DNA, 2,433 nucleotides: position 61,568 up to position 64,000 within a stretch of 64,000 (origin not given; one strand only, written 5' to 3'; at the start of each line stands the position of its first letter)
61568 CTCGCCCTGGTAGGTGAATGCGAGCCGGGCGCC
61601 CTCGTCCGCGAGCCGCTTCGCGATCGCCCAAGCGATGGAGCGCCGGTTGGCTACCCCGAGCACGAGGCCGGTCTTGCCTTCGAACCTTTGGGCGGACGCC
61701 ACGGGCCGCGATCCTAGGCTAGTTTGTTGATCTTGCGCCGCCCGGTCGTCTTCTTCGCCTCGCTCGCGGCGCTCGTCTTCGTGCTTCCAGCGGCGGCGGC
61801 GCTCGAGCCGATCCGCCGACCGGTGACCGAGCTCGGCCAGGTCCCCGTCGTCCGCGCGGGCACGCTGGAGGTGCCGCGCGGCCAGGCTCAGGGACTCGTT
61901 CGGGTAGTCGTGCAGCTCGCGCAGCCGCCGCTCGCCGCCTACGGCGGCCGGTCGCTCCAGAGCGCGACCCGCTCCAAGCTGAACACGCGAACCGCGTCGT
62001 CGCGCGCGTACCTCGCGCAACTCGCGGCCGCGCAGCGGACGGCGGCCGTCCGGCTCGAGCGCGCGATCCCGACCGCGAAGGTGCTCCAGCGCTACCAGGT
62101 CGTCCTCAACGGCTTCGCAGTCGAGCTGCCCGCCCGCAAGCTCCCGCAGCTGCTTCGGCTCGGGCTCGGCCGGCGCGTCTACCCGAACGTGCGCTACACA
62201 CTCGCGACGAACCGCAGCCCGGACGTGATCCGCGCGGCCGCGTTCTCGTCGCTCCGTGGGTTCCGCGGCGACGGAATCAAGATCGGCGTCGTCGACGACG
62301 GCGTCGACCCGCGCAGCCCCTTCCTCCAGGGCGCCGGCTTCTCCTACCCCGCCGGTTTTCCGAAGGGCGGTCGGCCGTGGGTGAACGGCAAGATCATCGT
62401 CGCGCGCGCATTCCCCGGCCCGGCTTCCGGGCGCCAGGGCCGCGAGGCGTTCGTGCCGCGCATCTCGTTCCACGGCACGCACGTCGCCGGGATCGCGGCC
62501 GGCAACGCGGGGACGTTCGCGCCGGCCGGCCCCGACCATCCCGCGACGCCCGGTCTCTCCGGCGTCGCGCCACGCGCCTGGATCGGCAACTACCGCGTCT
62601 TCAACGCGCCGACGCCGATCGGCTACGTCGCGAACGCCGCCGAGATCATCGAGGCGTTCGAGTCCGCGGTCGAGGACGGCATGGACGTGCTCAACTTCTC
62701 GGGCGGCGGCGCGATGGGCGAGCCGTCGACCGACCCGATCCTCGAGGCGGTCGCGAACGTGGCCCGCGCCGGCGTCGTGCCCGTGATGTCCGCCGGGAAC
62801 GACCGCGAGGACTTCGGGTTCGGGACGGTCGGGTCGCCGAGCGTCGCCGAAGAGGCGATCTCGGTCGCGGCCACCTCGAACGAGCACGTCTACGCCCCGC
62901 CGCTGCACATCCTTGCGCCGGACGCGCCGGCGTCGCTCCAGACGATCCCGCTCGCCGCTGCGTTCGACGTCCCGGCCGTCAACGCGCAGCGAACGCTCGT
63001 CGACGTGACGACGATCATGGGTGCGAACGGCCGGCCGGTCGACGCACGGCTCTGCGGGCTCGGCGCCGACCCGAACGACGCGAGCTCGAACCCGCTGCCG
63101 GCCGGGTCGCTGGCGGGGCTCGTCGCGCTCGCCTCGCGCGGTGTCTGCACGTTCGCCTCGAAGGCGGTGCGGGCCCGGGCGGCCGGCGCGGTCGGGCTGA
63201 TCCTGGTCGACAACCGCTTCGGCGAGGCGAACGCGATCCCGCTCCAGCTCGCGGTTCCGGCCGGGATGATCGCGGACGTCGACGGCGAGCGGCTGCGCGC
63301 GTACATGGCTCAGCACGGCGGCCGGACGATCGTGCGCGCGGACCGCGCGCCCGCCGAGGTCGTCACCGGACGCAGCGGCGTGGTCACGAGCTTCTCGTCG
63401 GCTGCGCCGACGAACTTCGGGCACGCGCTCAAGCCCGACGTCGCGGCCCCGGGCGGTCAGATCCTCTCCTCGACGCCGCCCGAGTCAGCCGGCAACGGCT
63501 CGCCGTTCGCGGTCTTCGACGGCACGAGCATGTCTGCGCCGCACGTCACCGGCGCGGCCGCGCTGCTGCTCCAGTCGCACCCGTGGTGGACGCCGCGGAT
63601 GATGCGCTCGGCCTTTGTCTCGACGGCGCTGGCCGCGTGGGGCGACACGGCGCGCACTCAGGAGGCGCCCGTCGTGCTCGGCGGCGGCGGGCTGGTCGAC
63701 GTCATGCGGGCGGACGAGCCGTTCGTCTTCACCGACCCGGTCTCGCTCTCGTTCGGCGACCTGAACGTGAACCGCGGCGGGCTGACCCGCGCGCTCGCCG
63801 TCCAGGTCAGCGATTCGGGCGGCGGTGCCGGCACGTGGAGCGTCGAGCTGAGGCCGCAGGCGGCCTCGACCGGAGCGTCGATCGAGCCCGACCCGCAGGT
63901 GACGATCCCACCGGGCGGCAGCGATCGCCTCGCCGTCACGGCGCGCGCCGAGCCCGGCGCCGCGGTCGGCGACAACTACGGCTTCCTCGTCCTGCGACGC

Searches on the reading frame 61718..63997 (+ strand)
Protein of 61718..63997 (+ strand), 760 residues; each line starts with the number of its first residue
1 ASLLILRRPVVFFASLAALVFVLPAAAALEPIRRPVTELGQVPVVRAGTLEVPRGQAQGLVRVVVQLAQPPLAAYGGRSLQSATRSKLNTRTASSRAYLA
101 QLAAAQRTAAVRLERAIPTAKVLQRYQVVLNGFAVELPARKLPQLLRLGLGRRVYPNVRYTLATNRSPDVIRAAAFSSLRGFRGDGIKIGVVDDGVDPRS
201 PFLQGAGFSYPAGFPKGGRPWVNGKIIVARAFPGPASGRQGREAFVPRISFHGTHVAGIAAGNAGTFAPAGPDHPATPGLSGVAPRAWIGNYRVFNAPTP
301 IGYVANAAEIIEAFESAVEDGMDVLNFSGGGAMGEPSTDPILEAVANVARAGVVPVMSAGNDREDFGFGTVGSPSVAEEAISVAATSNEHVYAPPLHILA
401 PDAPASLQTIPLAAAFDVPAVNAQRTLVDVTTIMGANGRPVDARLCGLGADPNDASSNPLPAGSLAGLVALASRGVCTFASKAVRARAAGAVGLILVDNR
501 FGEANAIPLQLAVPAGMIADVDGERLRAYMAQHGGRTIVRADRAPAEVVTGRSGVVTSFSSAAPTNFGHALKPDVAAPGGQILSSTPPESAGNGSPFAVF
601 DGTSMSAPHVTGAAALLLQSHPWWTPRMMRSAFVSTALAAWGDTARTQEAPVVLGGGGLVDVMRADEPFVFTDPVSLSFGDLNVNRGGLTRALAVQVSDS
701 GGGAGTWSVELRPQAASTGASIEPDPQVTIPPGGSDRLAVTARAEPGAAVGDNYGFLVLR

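Call 49: search_protein_families(library=pfam, proteins=[window:61718-63997:+], max_evalue=0.001)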
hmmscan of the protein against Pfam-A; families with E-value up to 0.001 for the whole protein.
window:61718-63997:+ (760 aa): 2 families
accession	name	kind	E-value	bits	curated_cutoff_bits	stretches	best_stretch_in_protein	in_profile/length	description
PF00082.27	Peptidase_S8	-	4.1e-45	154.7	21.8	1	184-642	1-274/288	Subtilase family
PF02225.27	PA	-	2.8e-11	43.8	23.9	1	446-526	13-95/95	PA domain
